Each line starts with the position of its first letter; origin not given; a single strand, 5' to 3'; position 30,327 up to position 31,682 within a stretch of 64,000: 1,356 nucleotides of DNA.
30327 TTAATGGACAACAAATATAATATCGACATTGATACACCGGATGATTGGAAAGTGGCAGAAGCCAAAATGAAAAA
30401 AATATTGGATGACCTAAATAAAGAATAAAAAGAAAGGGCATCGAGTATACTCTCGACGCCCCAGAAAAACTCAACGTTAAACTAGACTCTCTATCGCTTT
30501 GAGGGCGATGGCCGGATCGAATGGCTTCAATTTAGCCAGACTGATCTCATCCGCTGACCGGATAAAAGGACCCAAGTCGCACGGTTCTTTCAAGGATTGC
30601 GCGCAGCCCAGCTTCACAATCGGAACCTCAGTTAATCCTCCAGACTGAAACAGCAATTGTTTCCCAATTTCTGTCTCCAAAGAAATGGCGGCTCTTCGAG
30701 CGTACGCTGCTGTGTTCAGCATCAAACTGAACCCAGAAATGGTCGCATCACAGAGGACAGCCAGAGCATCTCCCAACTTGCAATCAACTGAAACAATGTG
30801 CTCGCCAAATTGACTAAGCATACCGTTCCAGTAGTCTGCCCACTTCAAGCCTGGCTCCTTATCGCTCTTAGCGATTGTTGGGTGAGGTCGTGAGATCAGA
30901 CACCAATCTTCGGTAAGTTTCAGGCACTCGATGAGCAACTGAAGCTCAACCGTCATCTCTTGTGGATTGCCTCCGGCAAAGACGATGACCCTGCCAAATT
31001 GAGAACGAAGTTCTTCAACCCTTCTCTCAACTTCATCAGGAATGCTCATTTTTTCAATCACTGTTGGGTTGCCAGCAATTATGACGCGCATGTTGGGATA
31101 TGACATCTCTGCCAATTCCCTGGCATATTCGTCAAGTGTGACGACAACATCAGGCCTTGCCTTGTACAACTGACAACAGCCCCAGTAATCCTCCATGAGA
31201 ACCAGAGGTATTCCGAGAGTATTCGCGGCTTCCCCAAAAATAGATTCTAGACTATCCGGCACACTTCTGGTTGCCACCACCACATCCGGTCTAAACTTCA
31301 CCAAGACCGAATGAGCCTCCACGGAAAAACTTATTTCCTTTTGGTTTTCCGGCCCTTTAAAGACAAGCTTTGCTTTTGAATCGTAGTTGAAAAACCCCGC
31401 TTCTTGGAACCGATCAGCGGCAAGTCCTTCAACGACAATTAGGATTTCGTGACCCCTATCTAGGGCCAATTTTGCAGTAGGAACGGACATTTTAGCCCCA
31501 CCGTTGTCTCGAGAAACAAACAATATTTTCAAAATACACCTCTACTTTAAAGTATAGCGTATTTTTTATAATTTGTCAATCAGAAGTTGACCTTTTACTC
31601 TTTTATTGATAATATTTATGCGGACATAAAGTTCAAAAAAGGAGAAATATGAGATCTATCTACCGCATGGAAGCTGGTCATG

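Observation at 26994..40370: Nonulosonic-acid (legionaminic/pseudaminic-type) pathway plus an acetamidino-forming trio, with two CMP-sugar synthetases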

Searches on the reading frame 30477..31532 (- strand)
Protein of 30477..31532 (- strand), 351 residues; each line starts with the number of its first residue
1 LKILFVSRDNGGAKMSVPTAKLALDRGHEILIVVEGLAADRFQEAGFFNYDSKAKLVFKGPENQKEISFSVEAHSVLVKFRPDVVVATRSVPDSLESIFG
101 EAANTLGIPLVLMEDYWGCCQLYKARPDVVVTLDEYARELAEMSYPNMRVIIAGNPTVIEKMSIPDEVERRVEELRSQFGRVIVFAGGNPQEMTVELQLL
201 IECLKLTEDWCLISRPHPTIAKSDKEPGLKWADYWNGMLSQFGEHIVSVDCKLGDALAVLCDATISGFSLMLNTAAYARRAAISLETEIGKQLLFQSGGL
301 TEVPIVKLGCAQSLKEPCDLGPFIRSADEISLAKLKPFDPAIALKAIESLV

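Call 3: search_protein_families(library=pfam, proteins=[window:30477-31532:-])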
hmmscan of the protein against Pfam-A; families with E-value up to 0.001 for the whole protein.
window:30477-31532:- (351 aa): 0 families

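Call 5: search_protein_families(library=ncbifam, proteins=[window:30477-31532:-], max_evalue=0.00001)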
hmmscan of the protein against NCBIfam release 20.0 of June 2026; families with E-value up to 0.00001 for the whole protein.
window:30477-31532:- (351 aa): 0 families

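Call 17: search_solved_structures(query=window:30477-31532:-, max_evalue=1)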
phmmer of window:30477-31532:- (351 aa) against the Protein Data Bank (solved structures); distinct sequences matched with E-value up to 1: 2.
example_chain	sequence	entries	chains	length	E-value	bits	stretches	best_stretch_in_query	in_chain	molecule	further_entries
8g0p_A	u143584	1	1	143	0.18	14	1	33-105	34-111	Kinetochore protein NDC80 homolog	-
5t58_N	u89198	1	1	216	0.75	12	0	128-171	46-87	KLLA0C15939p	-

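Call 46: find_homologous_proteins(query=window:30477-31532:-, max_evalue=0.00001)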
Query window:30477-31532:- (351 aa): 12 proteins with E <= 0.00001 among 5440 candidates.
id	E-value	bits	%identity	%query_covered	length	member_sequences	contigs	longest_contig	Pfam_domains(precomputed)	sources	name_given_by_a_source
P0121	1.4e-230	782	100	100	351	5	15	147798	-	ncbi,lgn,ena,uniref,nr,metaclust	ncbi:MAG: hypothetical protein A2431_02245 [Candidatus Zambryskibacteria bacterium RIFOXYC1_FULL_39_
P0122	5.3e-158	543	71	100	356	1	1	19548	-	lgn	-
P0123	3.5e-151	521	68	100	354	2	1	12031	-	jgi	-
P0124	1.1e-149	516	67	100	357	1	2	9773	-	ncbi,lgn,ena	ncbi:MAG: hypothetical protein AAB777_02975 [Patescibacteria group bacterium]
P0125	6.5e-148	510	65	100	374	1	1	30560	-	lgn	-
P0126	4.3e-143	494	66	96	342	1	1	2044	-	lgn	-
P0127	1.3e-142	493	65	96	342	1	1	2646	-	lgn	-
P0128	1.8e-137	476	96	63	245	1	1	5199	-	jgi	-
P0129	1.3e-127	444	63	100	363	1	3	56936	-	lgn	-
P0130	1.3e-110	388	54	100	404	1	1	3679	-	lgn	-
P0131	1.4e-109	384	54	99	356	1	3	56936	-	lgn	-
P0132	8.5e-49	184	35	100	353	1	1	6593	-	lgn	-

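Call 50: search_protein_families(library=pfam, proteins=[window:30477-31532:-], max_evalue=0.1)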
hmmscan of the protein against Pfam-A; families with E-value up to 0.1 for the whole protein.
window:30477-31532:- (351 aa): 1 family
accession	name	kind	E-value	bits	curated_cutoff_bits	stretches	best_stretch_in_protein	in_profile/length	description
PF13439.12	Glyco_transf_4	-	0.026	15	28.5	1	22-112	14-101/170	Glycosyltransferase Family 4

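Call 57: predict_structure(alignment_id=A1)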
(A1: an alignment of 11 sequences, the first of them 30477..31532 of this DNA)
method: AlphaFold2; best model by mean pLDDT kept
length: 351 residues; sequences in the alignment: 11
mean_pLDDT: 79.8   pTM: 0.81
mean pLDDT of the five models: 79.8, 77.7, 77.1, 66.2, 65.1
residues with pLDDT >= 90: 106; 70-90: 160; 50-70: 63; < 50: 22
segments of 3 or more residues with pLDDT < 50: 262-278
pLDDT, mean of each block of 10 residues (from residue 1): 92 91 97 91 92 91 70 94 90 81 96 73 80 88 87 79 67 83 72 83 91 70 54 73 80 54 42 46 78 77 82 87 79 86 97 86
secondary structure, 60 per line:
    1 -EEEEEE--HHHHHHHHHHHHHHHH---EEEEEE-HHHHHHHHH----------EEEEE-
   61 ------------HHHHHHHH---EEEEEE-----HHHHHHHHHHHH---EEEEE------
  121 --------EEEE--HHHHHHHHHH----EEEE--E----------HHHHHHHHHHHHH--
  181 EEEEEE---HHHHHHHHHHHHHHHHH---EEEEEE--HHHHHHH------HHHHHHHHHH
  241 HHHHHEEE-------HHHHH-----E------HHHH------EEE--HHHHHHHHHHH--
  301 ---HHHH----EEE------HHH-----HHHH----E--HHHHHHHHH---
elements in order: E2-7 H10-25 E29-34 H36-44 E55-59 H73-80 E84-89 H95-106 E110-114 E129-132 H135-144 E149-152 H166-178 E181-186 H190-206 E210-215 H218-224 H231-245 E246-248 H256-260 H273-276 E283-285 H288-298 H304-307 E312-314 H329-332 H340-348

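Call 59: fold_search(model_id=the predicted structure, library=pdb)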
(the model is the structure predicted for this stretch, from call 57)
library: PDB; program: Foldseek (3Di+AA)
matches with E <= 10: 1698; with E <= 0.001: 150
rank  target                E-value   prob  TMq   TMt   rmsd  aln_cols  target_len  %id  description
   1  8sxw_A                1.7e-09  1.00  0.56  0.55   7.6       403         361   15  X-ray crystal structure of UDP- 2,3-diacetamido-2,3-dideoxy-glucuronic acid-2-epimerase from Thermus thermophilus stra (released 2023-09-13)
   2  1f6d_C                4.7e-09  1.00  0.55  0.53   6.9       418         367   12  THE STRUCTURE OF UDP-N-ACETYLGLUCOSAMINE 2-EPIMERASE FROM E. COLI. (released 2000-12-13)
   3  8sxy_B                1.3e-08  1.00  0.53  0.53   8.1       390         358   15  X-ray crystal structure of UDP- 2,3-diacetamido-2,3-dideoxy-glucuronic acid-2-epimerase from Thermus thermophilus stra (released 2023-09-13)
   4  8sxw_B                1.5e-08  1.00  0.56  0.55   7.1       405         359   15  X-ray crystal structure of UDP- 2,3-diacetamido-2,3-dideoxy-glucuronic acid-2-epimerase from Thermus thermophilus stra (released 2023-09-13)
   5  4rif_A                2.1e-08  1.00  0.48  0.46  10.2       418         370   16  Landomycin Glycosyltransferase LanGT2, carbasugar substrate complex (released 2015-01-28)
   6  9uei_A                2.2e-08  1.00  0.55  0.45  10.8       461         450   12  Crystal structure of a PhGs rhamnosyltransferase UGT79G15 from Rehmannia glutinosa (released 2025-10-08)
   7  3ia7_A                2.3e-08  1.00  0.54  0.49   7.5       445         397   14  Crystal Structure of CalG4, the Calicheamicin Glycosyltransferase (released 2010-06-02)
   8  5dld                  3.3e-08  1.00  0.46  0.44   8.8       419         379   13  Crystal Structure of a UDP-N-acetylglucosamine 2-epimerase from Burkholderia vietnamiensis complexed with UDP-GlcNAc and (released 2015-09-30)
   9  7d1i_A                3.7e-08  1.00  0.54  0.55   7.7       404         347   12  Crystal structure of acinetobacter baumannii MurG (released 2021-07-14)
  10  4rif_B                3.7e-08  1.00  0.47  0.44   9.3       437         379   14  Landomycin Glycosyltransferase LanGT2, carbasugar substrate complex (released 2015-01-28)
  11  9ksz                  4.1e-08  1.00  0.57  0.52   6.5       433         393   13  Complex structure of PcApiGT/UDP (released 2025-06-25)
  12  9ksv                  4.1e-08  1.00  0.51  0.46  10.0       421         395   11  Complex structure of PcApiGT/UDP/Apigenin 7-O-glucoside (released 2025-06-25)
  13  4rih_B                4.9e-08  1.00  0.44  0.42  11.4       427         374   16  Chimeric Glycosyltransferase LanGT2S8Ac, carbasugar substrate complex (released 2015-01-28)
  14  4hwg                  4.9e-08  1.00  0.43  0.41  10.5       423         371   12  Structure of UDP-N-acetylglucosamine 2-epimerase from Rickettsia bellii (released 2012-11-28)
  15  1nlm_A                5.5e-08  1.00  0.52  0.53  10.1       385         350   16  CRYSTAL STRUCTURE OF MURG:GLCNAC COMPLEX (released 2003-02-11)
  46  5wc6_A                2.9e-07  1.00  0.53  0.49   7.3       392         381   10  Structure of a bacterial polysialyltransferase at 2.2 Angstrom resolution (released 2017-08-02)
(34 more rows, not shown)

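Call 68: search_protein_families(library=ncbifam, proteins=[window:30477-31532:-], max_evalue=0.1)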
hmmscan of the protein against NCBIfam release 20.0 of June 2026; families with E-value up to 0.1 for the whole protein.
window:30477-31532:- (351 aa): 0 families

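Call 71: find_encoding_contigs(protein=P0125, flank=10000, max_places=1)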
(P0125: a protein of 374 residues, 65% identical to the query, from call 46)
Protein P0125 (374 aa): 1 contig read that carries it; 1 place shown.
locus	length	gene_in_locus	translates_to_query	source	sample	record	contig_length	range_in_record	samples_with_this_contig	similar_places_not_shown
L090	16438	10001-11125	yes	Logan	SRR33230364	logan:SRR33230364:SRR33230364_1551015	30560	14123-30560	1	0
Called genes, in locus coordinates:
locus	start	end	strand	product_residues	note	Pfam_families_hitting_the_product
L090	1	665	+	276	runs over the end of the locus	-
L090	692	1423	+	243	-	PF02348:CTP_transf_3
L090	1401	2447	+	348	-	PF01408:GFO_IDH_MocA, PF22725:GFO_IDH_MocA_C3, PF02894:GFO_IDH_MocA_C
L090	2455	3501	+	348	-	PF03102:NeuB, PF08666:SAF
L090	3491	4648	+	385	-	PF02350:Epimerase_2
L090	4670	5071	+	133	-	PF14602:Hexapep_2 (faint), PF00132:Hexapep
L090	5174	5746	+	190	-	PF02698:DUF218 (weak)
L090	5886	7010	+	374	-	PF00155:Aminotran_1_2 (weak), PF00266:Aminotran_5 (weak), PF01041:DegT_DnrJ_EryC1, PF01053:Cys_Met_Meta_PP, PF01212:Beta_elim_lyase (weak)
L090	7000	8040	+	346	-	PF00106:adh_short, PF01073:3Beta_HSD, PF01370:Epimerase, PF02719:Polysacc_synt_2, PF04321:RmlD_sub_bind, PF05368:NmrA, PF16363:GDP_Man_Dehyd, PF07993:NAD_binding_4, +1 more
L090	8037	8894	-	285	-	PF00535:Glycos_transf_2, PF10111:Glyco_tranf_2_2 (weak), PF13641:Glyco_tranf_2_3 (weak)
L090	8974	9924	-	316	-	PF04055:Radical_SAM (weak)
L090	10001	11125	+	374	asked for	-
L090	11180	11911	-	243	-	PF02348:CTP_transf_3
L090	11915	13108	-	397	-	-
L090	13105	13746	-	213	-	PF00117:GATase, PF01174:SNO (faint), PF07685:GATase_3 (faint)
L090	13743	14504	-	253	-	PF00977:His_biosynth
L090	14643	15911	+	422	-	PF26209:Phage_phiTE_241_C, PF13385:Laminin_G_3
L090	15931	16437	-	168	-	?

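Call 72: find_encoding_contigs(protein=P0122, flank=10000, max_places=1)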
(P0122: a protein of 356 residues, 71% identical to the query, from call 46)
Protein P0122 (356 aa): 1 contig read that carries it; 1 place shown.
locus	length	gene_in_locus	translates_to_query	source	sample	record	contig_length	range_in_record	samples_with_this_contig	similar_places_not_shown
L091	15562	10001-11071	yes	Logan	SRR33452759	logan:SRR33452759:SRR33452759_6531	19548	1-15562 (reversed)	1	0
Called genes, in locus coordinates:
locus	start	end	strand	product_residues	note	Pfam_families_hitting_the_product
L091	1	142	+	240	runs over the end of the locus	PF02348:CTP_transf_3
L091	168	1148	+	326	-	PF01408:GFO_IDH_MocA, PF02894:GFO_IDH_MocA_C, PF22725:GFO_IDH_MocA_C3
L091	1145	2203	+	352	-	PF03102:NeuB, PF08666:SAF (weak)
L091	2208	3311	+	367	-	-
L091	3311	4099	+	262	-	-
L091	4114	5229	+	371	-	PF02350:Epimerase_2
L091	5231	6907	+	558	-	PF02811:PHP, PF21360:PylC-like_N, PF02655:ATP-grasp_3, PF07478:Dala_Dala_lig_C (weak), PF08443:RimK (weak), PF13535:ATP-grasp_4 (faint), PF15632:ATPgrasp_Ter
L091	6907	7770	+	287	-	PF01370:Epimerase, PF04321:RmlD_sub_bind, PF13460:NAD_binding_10, PF01073:3Beta_HSD, PF02719:Polysacc_synt_2, PF16363:GDP_Man_Dehyd, PF07993:NAD_binding_4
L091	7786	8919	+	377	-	PF01041:DegT_DnrJ_EryC1, PF01053:Cys_Met_Meta_PP, PF01212:Beta_elim_lyase (weak)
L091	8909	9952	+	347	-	PF00106:adh_short, PF01073:3Beta_HSD, PF01370:Epimerase, PF02719:Polysacc_synt_2, PF04321:RmlD_sub_bind, PF05368:NmrA, PF16363:GDP_Man_Dehyd, PF07993:NAD_binding_4, +1 more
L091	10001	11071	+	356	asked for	-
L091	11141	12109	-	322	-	PF00685:Sulfotransfer_1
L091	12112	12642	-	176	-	PF00448:SRP54, PF01583:APS_kinase, PF03266:NTPase_1 (weak), PF08433:KTI12 (weak), PF13671:AAA_33 (weak)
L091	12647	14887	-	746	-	PF00224:PK, PF14306:PUA_2, PF01747:ATP-sulfurylase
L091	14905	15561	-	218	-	?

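Call 73: find_encoding_contigs(protein=P0132, flank=10000, max_places=1)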
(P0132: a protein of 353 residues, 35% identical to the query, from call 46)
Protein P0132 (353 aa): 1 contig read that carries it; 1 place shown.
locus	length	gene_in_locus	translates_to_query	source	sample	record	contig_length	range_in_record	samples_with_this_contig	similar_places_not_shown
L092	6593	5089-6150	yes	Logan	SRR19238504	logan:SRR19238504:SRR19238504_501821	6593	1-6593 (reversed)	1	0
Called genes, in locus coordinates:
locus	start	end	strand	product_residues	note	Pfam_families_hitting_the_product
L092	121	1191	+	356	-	PF03102:NeuB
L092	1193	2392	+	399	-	PF02350:Epimerase_2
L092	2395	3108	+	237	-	PF02348:CTP_transf_3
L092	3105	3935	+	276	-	PF00892:EamA (faint)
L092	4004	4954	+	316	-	PF00389:2-Hacid_dh, PF02826:2-Hacid_dh_C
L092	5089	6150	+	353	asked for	-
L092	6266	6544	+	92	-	-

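Call 74: search_protein_representatives(alignment_id=A1)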
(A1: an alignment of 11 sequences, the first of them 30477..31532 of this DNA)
Query: 11 sequences, 357 profile positions. Proteins with E-value up to 0.001 (for the whole library): 950; up to 1e-10: 316; up to 1e-30: 127. The best 150 are listed.
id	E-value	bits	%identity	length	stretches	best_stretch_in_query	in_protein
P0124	5.5e-186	634.0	-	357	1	1-357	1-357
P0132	4.7e-135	466.5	-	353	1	1-355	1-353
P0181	2.2e-89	316.2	-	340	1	1-350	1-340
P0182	4.5e-88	311.9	-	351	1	3-353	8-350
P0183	1.4e-81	290.6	-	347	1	2-351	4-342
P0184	2.4e-81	289.8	-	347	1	4-355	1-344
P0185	6.2e-80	285.2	-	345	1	2-353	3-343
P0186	1.5e-79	283.9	-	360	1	3-355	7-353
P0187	2.9e-79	283.0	-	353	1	1-354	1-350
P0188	3.5e-78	279.4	-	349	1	2-352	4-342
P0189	1.2e-77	277.6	-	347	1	3-351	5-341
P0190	6.9e-77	275.1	-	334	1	15-350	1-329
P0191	1.1e-76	274.4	-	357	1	2-353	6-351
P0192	1.1e-76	274.4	-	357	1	2-351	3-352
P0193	1.2e-76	274.4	-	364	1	2-353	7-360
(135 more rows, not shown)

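Call 76: search_protein_families(library=pfam, alignment_id=A2, max_evalue=0.01)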
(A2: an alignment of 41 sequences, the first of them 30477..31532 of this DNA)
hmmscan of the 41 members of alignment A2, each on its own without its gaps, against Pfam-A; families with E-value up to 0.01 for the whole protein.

A. member 1, window:30477-31532:- (351 aa): 0 families

B. families by the number of members that match (of 41 scanned): 2 families
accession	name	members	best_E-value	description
PF13439.12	Glyco_transf_4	4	0.00053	Glycosyltransferase Family 4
PF13579.12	Glyco_trans_4_4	4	0.0016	Glycosyl transferase 4-like domain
